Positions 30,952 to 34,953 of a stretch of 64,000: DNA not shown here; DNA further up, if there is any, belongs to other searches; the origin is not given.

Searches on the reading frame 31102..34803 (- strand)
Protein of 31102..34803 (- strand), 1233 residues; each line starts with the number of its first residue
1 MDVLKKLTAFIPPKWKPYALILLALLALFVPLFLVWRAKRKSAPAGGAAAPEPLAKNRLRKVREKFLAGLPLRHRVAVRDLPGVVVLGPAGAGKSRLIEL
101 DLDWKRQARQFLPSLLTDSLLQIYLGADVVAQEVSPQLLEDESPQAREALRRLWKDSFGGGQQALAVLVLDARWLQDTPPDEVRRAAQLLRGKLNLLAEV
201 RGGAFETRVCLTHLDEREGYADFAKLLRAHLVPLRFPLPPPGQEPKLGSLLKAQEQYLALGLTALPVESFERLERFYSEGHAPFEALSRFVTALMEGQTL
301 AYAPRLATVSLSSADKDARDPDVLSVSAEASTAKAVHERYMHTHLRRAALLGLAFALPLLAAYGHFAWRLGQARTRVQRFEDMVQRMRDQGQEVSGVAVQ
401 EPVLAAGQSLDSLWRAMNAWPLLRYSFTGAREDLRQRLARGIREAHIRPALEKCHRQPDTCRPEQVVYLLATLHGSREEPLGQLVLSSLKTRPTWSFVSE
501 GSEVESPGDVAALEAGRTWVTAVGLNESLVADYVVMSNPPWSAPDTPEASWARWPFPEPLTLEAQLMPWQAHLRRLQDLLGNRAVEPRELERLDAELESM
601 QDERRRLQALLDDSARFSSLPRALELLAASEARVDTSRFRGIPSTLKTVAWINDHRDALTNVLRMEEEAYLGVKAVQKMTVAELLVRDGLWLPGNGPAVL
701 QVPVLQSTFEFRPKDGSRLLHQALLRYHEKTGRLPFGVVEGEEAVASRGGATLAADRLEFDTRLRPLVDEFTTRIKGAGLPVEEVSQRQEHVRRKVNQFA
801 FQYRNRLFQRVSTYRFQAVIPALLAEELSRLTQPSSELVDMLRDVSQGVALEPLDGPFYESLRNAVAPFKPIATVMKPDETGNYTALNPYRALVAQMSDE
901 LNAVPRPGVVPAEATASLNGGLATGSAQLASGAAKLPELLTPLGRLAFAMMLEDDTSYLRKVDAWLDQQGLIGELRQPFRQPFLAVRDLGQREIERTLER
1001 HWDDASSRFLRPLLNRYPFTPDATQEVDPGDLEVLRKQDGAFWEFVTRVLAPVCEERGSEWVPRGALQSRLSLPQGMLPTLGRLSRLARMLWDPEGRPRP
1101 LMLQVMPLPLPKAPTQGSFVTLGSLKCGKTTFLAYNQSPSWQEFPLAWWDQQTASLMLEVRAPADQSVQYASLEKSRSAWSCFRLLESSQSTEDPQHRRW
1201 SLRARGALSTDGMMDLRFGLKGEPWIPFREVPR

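Call 8: search_protein_families(library=pfam, proteins=[window:31102-34803:-], max_evalue=0.01)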
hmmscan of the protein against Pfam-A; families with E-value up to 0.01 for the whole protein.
window:31102-34803:- (1233 aa): 3 families
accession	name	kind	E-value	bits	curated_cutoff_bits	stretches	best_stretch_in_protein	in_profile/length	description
PF21070.2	IcmF_helical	-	9e-07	29.5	24.1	1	998-1092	6-101/106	Type VI secretion protein IcmF helical domain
PF06744.18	IcmF_C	-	0.00012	22.6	26.7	1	1125-1202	17-89/106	Type VI secretion protein IcmF C2-like domain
PF13191.12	AAA_16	-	0.0022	18.9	32.6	1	75-192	18-161/167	AAA ATPase domain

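Call 20: search_protein_families(library=ncbifam, proteins=[window:31102-34803:-], max_evalue=0.01)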
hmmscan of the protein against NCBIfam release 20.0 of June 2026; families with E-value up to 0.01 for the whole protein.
window:31102-34803:- (1233 aa): 2 families
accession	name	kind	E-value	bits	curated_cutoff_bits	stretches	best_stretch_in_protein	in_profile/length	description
TIGR03348.1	VI_IcmF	equivalog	8.5e-17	60.4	388.15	1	974-1203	915-1135/1168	type VI secretion system membrane subunit TssM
NF038226.1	IcmF_IVB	equivalog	0.00011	20.3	1000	1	998-1188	745-921/973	type IVB secretion system protein IcmF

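Call 21: find_homologous_proteins(query=window:31102-34803:-, max_evalue=0.00001)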
Query window:31102-34803:- (1233 aa): 103 proteins with E <= 0.00001 among 8000 candidates.
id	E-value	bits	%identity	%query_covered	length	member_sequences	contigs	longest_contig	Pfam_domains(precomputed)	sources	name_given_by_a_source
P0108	0.0e+0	2665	96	100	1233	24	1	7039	PF21070.3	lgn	-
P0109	0.0e+0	2490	90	100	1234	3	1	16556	PF21070.3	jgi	jgi:type VI secretion system protein ImpL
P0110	0.0e+0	2480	90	100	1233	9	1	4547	PF21070.3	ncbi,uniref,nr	ncbi:type VI secretion IcmF C-terminal domain-containing protein [Corallococcus aberystwythensis]|un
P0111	0.0e+0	2398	87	100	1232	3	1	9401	PF06744.19,PF21070.3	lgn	-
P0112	0.0e+0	2338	84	100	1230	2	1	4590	PF06744.19,PF21070.3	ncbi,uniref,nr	ncbi:type VI secretion IcmF C-terminal domain-containing protein [Corallococcus terminator]|uniref:T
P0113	0.0e+0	2325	84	100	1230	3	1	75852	PF06744.19,PF21070.3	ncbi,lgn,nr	ncbi:MAG: hypothetical protein EOO71_01410 [Myxococcaceae bacterium]|nr:MAG: hypothetical protein EO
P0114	0.0e+0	2052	75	100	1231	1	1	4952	PF06744.19,PF21070.3,PF14331.12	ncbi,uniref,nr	ncbi:hypothetical protein D7V97_39850 [Corallococcus sp. CA053C]|uniref:type VI secretion protein Ic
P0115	0.0e+0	1885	69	100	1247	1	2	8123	PF21070.3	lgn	-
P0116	0.0e+0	1869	69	100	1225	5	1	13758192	PF21070.3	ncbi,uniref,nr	ncbi:type VI secretion IcmF C-terminal domain-containing protein [Archangium lansingense]|uniref:Typ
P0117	0.0e+0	1864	68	100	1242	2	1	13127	PF21070.3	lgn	-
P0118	0.0e+0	1860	68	100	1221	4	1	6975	PF21070.3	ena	-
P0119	0.0e+0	1855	69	100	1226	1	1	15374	PF21070.3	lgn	-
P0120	0.0e+0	1822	69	96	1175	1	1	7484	PF21070.3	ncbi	ncbi:MAG TPA: type VI secretion IcmF C-terminal domain-containing protein, partial [Myxococcaceae ba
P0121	0.0e+0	1782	67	97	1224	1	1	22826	PF21070.3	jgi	jgi:type VI secretion system protein ImpL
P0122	0.0e+0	1766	65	100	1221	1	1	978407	PF21070.3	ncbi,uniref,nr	ncbi:type VI secretion IcmF C-terminal domain-containing protein [Cystobacter ferrugineus]|uniref:Ty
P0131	0.0e+0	1630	63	97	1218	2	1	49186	-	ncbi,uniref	ncbi:hypothetical protein ACN47A_28765 [Myxococcus fulvus]|uniref:hypothetical protein n=1 Tax=Myxoc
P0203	4.6e-104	367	27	98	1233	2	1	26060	PF14331.12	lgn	-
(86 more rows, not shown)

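Call 23: find_related_loci(query=A1, collection=genome_contigs, flank=10000)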
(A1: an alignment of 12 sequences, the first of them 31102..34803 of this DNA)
Query A1 (1233 aa) in genome_contigs; peptide patterns used: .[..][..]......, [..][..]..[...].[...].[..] (x = any residue, [..] = any of these).
113 stretches matched a pattern; 59 encode a relative of the query (tblastn E <= 1e-3); 54 distinct loci.
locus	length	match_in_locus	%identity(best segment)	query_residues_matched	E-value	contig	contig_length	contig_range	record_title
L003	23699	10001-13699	96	1-1233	0e+0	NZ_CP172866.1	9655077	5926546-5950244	Corallococcus coralloides strain KYC2213 chromosome, complete genome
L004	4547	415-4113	90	1-1233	0e+0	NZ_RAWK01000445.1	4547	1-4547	Corallococcus aberystwythensis strain AB050A NODE_445_4547_cov_12.8561_ID_12327, whole genome shotgun sequence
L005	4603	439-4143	90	1-1233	0e+0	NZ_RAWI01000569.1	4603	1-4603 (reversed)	Corallococcus praedator strain CA031B NODE_569_4603_cov_23.4902, whole genome shotgun sequence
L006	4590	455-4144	84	1-1233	0e+0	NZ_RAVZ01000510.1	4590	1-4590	Corallococcus terminator strain CA054A NODE_510_4590_cov_26.8537, whole genome shotgun sequence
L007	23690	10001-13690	84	1-1233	0e+0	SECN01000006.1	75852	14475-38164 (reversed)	MAG: Myxococcaceae bacterium isolate PMG_225 scaffold_864, whole genome shotgun sequence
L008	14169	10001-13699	91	1-1233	0e+0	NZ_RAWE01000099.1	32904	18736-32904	Corallococcus carmarthensis strain CA043D NODE_99_32904_cov_25.1255_ID_10777, whole genome shotgun sequence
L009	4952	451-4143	75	1-1233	0e+0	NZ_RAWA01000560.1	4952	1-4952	Corallococcus sp. CA053C NODE_560_5008_cov_16.1627, whole genome shotgun sequence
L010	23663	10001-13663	69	1-1233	0e+0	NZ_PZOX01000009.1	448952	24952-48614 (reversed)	Vitiosangium sp. GDMCC 1.1324 contig9, whole genome shotgun sequence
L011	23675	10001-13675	69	1-1233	0e+0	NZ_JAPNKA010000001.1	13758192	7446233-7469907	Archangium lansingense strain MIWBW ctg.000000F, whole genome shotgun sequence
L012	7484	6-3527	69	45-1233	0e+0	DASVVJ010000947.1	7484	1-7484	MAG TPA_asm: Myxococcaceae bacterium isolate SMAG_U3340 k141_509750, whole genome shotgun sequence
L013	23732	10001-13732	51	17-1233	0e+0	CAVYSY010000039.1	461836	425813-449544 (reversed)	MAG: uncultured delta proteobacterium isolate MFD05674.bin.2.184 genome assembly, contig: contig_56496, whole genome sho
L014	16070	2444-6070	51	36-1233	0e+0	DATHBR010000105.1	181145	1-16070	MAG TPA_asm: Myxococcaceae bacterium isolate SMAG_U10721 k141_776847, whole genome shotgun sequence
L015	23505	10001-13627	51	32-1233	0e+0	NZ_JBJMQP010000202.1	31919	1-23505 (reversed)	MAG: Hyalangium sp. isolate H3_16_all_fractions_metab_25_68_0 k255_6824931, whole genome shotgun sequence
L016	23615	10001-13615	52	36-1233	0e+0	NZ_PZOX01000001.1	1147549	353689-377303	Vitiosangium sp. GDMCC 1.1324 contig1, whole genome shotgun sequence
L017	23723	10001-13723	51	3-1233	0e+0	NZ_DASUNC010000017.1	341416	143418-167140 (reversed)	MAG: Archangium sp. isolate SMAG_U1589 k141_152554, whole genome shotgun sequence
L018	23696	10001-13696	51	17-1233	0e+0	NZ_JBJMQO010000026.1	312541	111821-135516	MAG: Archangium sp. isolate H3_16_all_fractions_metab_conc_11_70_0 k255_1923312, whole genome shotgun sequence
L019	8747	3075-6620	52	57-1233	0e+0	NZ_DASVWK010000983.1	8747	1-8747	MAG: Archangium sp. isolate SMAG_U3368 k141_492675, whole genome shotgun sequence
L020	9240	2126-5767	50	36-1233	0e+0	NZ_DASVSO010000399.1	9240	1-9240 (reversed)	MAG: Archangium sp. isolate SMAG_U3264 k141_418624, whole genome shotgun sequence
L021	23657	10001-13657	51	19-1233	0e+0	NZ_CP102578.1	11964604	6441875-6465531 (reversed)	Archangium gephyra strain SDU49 chromosome, complete genome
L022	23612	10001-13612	50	36-1233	0e+0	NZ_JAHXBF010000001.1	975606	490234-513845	Hyalangium versicolor strain H56D21 NODE_1_length_975606_cov_21.857846, whole genome shotgun sequence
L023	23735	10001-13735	50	3-1233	0e+0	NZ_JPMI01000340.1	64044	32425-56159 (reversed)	Archangium violaceum Cb vi76 contig00386, whole genome shotgun sequence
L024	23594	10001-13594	51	26-1233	0e+0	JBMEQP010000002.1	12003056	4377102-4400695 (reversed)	Cystobacter fuscus strain NCWS contig_1, whole genome shotgun sequence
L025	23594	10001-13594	51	28-1233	0e+0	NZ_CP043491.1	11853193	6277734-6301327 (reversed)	Cystobacter fuscus strain Cbf 10 chromosome, complete genome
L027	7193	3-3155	49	193-1233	0e+0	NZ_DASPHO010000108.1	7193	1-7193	MAG: Hyalangium sp. isolate SMAG_U11958 k141_2987198, whole genome shotgun sequence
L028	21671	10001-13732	44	36-1233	0e+0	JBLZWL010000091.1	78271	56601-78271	Corallococcus terminator strain BB12-2 000045F_arrow, whole genome shotgun sequence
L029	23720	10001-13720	44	36-1231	0e+0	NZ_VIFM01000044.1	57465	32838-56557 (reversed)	Myxococcus llanfairpwllgwyngyllgogerychwyrndrobwllllantysiliogogogochensis strain AM401 NODE_44_length_57465_cov_29.9092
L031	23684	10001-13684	45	37-1233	0e+0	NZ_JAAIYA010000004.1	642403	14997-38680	Pyxidicoccus caerfyrddinensis strain CA032A NODE_4_length_642403_cov_17.826, whole genome shotgun sequence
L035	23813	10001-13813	43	1-1231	0e+0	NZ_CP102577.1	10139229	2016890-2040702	Corallococcus exercitus strain SDU142 chromosome, complete genome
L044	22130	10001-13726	44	36-1233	0e+0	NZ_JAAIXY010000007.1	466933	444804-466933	Myxococcus eversor strain AB053B NODE_7_length_466933_cov_13.8355, whole genome shotgun sequence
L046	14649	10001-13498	51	57-1233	0e+0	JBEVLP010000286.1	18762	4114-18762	MAG: Cystobacter sp. isolate T4R2UO_autometa_bin_0001 T4R2UO_autometa_bin_0001_k133_771051, whole genome shotgun sequenc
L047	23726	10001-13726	44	36-1233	0e+0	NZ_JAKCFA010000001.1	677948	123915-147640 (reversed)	Myxococcus qinghaiensis strain QH3KD-4-1 gnl_ICJDIIDJ_1, whole genome shotgun sequence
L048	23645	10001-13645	56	19-1233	0e+0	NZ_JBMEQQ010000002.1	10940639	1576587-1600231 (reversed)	Archangium gephyra strain PVMSAZ contig_1, whole genome shotgun sequence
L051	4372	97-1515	48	757-1233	2e-131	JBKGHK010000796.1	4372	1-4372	Pyxidicoccus sp. 3LFB2 NODE_796_length_4372_cov_26.265230, whole genome shotgun sequence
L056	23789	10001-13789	44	18-1233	0e+0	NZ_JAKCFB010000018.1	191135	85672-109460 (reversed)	Myxococcus dinghuensis strain K15C18031901 gnl_BDEABKDG_18, whole genome shotgun sequence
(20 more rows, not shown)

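Call 60: find_encoding_contigs(protein=P0131, flank=10000, max_places=1)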
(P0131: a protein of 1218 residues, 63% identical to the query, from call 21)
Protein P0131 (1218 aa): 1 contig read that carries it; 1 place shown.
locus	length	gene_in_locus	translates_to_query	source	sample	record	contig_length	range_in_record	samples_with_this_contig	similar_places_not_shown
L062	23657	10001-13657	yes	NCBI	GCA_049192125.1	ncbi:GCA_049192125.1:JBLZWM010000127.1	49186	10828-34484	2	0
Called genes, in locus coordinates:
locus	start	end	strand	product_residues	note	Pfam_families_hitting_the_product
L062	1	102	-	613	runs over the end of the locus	-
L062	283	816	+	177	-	PF05591:T6SS_VipA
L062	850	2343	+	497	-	PF05943:VipB, PF18945:VipB_2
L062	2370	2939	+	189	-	-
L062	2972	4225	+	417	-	PF05936:T6SS_VasE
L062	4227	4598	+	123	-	PF04965:GPW_gp25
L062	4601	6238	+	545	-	-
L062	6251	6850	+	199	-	-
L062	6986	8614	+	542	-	PF05947:T6SS_TssF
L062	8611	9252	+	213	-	PF09850:DotU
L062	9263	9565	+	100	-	-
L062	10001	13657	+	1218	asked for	-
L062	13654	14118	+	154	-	PF22361:IglE_N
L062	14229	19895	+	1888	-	PF22066:Cep192_D8 (faint), PF24507:Ig_CFAP65_4th (faint), PF24798:Ig-CFAP74_4th (faint), PF12371:TMEM131_like_N (faint), PF21633:MOV-10_Ig-like (faint), PF22067:Cep192_D3, PF22544:HYDIN_VesB_CFA65-like_Ig (weak), PF22073:Cep192_D4, +6 more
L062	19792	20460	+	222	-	PF00027:cNMP_binding, PF13545:HTH_Crp_2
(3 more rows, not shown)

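Call 61: find_encoding_contigs(protein=P0122, flank=10000, max_places=1)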
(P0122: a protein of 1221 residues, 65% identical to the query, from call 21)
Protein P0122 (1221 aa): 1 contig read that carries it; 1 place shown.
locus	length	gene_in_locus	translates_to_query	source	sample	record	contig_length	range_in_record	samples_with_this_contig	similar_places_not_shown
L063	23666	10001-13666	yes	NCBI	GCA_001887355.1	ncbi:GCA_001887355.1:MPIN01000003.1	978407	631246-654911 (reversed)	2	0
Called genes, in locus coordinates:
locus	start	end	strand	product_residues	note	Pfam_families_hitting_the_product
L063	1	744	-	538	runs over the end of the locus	-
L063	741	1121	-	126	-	PF04965:GPW_gp25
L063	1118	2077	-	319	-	PF06996:T6SS_TssG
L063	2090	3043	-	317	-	-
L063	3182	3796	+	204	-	-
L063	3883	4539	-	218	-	-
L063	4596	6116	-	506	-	PF05943:VipB, PF18945:VipB_2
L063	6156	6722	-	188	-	PF05591:T6SS_VipA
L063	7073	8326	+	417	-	PF05936:T6SS_VasE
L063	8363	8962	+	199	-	-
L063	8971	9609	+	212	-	PF09850:DotU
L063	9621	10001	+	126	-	-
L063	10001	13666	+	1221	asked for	PF21070:IcmF_helical (weak)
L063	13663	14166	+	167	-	PF22361:IglE_N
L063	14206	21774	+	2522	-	-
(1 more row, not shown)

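Call 69: search_protein_families(library=pfam, proteins=[L021:13657-14187:+, L021:14189-16624:-, L021:16878-18806:-, L035:14332-16455:-, L035:16452-18377:-, L035:18385-19620:-, L029:14271-15563:+, L029:15701-17218:-, L029:17172-19220:-, L035:7384-9030:+], max_evalue=0.001)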
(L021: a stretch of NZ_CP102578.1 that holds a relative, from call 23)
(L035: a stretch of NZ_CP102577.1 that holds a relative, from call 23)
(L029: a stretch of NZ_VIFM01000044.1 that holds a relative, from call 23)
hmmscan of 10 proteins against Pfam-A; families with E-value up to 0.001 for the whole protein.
L021:13657-14187:+ (176 aa): 1 family
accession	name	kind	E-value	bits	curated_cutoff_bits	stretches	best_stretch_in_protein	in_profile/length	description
PF22361.2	IglE_N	-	1.6e-29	102.6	26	1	42-125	1-84/84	IglE, N-terminal domain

L021:14189-16624:- (811 aa): 9 families
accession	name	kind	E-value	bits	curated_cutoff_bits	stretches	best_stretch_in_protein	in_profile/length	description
PF01442.23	Apolipoprotein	-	6.4e-25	88.4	90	3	612-779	17-182/190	Apolipoprotein A1/A4/E domain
PF04513.17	Baculo_PEP_C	-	3.9e-17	63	38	0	542-630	22-106/140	Baculovirus polyhedron envelope protein, PEP, C terminus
PF07464.16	ApoLp-III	-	2e-11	44.6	36.3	1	606-718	26-141/146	Apolipophorin-III precursor (apoLp-III)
PF02601.20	Exonuc_VII_L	-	4e-07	30.3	35.9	0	380-508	137-267/315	Exonuclease VII, large subunit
PF04108.17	ATG17_like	-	2.8e-06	27.5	43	0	466-717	31-292/355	Autophagy protein ATG17-like domain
PF07889.17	DUF1664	-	5.3e-06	26.9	34.6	0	639-699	38-97/124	Protein of unknown function (DUF1664)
PF24564.1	DUF7605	-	4.9e-05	23.8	27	0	544-631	57-143/183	Domain of unknown function (DUF7605)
PF06705.16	SF-assemblin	-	0.0004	20.3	30.6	0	574-731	57-221/247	SF-assemblin/beta giardin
PF14643.11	DUF4455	-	0.00048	19.3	30.4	0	501-725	203-424/469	Domain of unknown function (DUF4455)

L021:16878-18806:- (642 aa): 0 families

L035:14332-16455:- (707 aa): 2 families
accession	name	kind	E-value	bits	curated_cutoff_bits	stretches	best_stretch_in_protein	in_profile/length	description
PF01442.23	Apolipoprotein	-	2.6e-15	57.1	90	0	320-424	78-180/190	Apolipoprotein A1/A4/E domain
PF04513.17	Baculo_PEP_C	-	4.4e-07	30.5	38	0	304-415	8-112/140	Baculovirus polyhedron envelope protein, PEP, C terminus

L035:16452-18377:- (641 aa): 0 families

L035:18385-19620:- (411 aa): 1 family
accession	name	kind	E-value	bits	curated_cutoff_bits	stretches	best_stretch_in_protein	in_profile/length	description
PF05157.20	MshEN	-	2.1e-19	69.7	23.1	1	232-318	2-87/90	MshEN domain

L029:14271-15563:+ (430 aa): 0 families

L029:15701-17218:- (505 aa): 5 families
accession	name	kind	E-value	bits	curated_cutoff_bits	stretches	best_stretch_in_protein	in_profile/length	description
PF01442.23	Apolipoprotein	-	2.7e-14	53.7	90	2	313-474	24-178/190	Apolipoprotein A1/A4/E domain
PF04513.17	Baculo_PEP_C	-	3.4e-10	40.5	38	0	402-477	30-101/140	Baculovirus polyhedron envelope protein, PEP, C terminus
PF10372.14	CdaS_N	-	6.4e-07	29.8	27.2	0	227-274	9-56/69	Diadenylate cyclase CdaS, N-terminal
PF07889.17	DUF1664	-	9.6e-07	29.3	34.6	0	403-486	41-122/124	Protein of unknown function (DUF1664)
PF05597.16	Phasin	-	0.0008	19.9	28.8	0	336-390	49-103/126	Poly(hydroxyalcanoate) granule associated protein (phasin)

L029:17172-19220:- (682 aa): 0 families

L035:7384-9030:+ (548 aa): 1 family
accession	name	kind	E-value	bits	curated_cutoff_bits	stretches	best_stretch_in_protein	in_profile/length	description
PF05947.17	T6SS_TssF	-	1.4e-26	93.7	25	1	15-333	12-359/608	Type VI secretion system, TssF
